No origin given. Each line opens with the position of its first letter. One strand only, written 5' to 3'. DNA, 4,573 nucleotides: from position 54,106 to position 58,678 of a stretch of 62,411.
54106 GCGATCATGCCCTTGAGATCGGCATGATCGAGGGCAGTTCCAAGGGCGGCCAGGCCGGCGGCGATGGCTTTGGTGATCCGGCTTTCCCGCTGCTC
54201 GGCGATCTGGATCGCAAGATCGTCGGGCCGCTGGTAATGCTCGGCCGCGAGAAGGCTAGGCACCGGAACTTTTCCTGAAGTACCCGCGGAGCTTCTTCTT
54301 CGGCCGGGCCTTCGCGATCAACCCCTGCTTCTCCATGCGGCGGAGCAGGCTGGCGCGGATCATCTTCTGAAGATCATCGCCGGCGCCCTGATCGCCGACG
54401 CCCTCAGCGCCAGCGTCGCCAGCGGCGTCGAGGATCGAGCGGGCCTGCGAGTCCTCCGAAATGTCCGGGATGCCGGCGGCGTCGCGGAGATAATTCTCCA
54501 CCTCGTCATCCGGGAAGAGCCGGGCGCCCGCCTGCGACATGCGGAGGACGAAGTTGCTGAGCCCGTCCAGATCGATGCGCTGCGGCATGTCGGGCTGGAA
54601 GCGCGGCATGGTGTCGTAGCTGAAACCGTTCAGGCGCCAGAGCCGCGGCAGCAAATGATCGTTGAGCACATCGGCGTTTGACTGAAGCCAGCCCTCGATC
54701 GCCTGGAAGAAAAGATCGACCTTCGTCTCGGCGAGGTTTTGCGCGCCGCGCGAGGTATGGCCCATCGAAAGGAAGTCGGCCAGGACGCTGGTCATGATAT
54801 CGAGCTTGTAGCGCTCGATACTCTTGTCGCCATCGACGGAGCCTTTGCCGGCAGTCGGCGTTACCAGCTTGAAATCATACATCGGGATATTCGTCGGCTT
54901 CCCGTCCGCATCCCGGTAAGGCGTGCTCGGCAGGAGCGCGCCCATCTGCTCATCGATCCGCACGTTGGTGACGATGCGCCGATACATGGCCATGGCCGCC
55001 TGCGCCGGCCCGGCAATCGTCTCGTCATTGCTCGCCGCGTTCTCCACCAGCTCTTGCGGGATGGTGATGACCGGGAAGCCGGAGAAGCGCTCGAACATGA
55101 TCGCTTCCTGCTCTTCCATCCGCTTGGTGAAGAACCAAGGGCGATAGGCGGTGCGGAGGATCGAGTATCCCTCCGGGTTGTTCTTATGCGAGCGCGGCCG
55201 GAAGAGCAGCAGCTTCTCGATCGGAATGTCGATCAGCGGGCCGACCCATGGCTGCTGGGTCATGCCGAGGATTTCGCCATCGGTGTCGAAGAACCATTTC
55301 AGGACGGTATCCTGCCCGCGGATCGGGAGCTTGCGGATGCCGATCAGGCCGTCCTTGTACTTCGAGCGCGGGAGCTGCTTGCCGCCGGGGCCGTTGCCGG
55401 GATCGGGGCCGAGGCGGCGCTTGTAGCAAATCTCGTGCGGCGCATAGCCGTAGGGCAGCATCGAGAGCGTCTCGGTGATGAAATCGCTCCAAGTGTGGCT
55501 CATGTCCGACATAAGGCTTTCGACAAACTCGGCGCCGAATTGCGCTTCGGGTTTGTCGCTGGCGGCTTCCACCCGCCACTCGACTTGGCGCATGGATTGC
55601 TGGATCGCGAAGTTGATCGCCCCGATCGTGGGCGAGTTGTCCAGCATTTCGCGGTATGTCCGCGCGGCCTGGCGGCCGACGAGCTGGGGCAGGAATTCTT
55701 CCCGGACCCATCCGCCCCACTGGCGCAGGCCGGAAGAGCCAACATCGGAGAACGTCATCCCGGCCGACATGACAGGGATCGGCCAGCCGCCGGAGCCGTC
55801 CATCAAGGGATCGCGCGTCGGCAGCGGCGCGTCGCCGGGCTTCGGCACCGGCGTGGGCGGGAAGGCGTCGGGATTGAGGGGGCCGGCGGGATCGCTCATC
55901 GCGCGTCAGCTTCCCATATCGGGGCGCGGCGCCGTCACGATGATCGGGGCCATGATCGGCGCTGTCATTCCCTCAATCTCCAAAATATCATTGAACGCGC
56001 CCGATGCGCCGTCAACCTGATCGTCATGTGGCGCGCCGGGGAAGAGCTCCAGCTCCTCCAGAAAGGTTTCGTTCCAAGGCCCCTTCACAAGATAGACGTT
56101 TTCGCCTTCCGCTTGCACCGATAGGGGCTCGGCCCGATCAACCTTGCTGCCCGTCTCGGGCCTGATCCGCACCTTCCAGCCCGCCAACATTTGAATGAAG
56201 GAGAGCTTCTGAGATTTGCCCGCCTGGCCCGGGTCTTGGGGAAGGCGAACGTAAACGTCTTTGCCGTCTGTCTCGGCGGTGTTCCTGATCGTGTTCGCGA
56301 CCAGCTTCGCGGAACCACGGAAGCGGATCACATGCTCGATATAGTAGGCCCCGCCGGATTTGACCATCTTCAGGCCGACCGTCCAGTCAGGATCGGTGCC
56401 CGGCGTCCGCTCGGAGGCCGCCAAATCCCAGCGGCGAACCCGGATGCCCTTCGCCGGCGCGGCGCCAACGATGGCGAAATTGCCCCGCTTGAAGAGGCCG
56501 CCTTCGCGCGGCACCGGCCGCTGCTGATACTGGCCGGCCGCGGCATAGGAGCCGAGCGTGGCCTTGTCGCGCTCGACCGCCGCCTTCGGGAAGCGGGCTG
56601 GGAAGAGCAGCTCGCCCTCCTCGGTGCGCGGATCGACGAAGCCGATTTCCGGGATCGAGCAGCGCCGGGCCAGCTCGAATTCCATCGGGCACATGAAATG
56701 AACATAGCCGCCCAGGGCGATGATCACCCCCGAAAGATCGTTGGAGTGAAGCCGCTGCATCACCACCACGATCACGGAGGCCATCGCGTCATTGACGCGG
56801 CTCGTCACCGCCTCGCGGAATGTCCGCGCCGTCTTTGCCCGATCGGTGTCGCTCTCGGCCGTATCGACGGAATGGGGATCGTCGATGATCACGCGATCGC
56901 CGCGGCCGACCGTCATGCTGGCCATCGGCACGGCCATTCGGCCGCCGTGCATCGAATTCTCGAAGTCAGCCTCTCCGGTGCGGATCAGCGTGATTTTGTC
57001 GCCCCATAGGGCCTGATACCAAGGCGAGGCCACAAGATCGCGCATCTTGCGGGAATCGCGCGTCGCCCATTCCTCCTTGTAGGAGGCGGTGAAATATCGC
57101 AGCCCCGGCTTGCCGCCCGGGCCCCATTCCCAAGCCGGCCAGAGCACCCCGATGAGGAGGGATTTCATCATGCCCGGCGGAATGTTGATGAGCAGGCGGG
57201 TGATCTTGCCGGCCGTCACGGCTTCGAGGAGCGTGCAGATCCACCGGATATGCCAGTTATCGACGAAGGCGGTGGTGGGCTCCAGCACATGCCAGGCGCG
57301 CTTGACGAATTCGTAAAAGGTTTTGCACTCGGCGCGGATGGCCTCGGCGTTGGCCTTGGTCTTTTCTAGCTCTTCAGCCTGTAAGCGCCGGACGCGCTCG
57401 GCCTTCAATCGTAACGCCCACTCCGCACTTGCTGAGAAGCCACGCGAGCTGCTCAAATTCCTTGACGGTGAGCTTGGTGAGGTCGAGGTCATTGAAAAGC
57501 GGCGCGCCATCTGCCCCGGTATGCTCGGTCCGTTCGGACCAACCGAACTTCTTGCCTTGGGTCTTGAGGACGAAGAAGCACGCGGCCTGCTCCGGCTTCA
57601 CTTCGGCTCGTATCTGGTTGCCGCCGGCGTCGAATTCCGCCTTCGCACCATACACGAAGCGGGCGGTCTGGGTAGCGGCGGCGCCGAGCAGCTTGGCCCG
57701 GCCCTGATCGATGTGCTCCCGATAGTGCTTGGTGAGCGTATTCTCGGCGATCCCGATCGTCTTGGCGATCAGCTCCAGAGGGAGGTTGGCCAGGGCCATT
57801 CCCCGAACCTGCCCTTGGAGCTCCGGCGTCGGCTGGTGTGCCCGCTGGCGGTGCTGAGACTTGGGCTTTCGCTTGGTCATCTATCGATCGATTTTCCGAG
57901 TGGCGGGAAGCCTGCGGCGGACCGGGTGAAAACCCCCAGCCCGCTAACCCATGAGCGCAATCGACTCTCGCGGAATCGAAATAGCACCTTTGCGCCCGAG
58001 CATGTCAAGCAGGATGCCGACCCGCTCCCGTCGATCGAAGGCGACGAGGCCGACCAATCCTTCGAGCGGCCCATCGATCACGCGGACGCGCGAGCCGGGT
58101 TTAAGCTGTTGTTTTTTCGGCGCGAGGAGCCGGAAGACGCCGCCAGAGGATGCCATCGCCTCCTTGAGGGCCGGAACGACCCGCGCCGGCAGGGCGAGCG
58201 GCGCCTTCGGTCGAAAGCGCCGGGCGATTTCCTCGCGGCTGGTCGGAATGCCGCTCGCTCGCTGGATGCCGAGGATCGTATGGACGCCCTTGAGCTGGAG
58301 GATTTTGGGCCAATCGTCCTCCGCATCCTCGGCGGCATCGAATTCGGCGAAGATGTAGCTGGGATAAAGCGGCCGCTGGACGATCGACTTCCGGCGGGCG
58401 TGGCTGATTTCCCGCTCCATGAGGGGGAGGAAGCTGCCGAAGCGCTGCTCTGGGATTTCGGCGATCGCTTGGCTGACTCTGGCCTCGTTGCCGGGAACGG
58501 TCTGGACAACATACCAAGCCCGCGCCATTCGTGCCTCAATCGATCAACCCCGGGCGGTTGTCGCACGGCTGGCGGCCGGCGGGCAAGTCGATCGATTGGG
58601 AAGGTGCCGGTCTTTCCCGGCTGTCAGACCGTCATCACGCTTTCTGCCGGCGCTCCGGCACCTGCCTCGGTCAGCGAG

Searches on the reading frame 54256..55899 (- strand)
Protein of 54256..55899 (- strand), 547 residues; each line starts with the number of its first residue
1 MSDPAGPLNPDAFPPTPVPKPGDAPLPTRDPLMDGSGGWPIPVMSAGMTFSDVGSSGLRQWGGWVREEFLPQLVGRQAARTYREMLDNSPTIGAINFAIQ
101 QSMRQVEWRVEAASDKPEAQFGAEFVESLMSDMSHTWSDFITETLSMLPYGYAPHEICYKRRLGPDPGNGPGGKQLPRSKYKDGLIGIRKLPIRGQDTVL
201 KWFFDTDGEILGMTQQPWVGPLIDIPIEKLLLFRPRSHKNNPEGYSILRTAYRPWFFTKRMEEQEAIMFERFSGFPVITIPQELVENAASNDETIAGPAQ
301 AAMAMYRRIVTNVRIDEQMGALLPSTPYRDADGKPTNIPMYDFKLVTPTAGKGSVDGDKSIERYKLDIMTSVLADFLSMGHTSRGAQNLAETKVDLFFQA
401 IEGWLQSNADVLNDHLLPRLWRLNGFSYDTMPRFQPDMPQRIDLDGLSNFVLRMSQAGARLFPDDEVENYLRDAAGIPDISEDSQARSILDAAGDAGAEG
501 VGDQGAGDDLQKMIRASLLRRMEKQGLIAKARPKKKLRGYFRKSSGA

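Call 11: search_protein_families(library=phrogs, proteins=[window:54256-55899:-], max_evalue=0.00001)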
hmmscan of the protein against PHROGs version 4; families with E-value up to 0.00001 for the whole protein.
window:54256-55899:- (547 aa): 1 family
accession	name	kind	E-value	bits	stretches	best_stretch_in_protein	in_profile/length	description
phrog_113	-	head and packaging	1.2e-68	233.4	1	71-490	58-422/1272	portal protein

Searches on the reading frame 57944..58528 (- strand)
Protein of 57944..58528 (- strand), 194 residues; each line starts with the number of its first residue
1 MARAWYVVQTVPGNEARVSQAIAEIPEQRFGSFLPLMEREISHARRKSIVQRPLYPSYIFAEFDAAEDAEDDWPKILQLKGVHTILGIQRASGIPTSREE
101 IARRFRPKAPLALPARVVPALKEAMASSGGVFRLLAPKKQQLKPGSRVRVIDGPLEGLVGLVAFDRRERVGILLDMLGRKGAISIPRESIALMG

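Call 62: search_protein_families(library=pfam, proteins=[window:57944-58528:-], max_evalue=0.001)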
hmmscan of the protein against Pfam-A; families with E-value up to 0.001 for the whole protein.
window:57944-58528:- (194 aa): 1 family
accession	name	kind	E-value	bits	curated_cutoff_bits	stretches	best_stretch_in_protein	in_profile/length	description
PF02357.24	NusG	-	2.3e-15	57.3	22.2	1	4-101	2-89/93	Transcription termination factor nusG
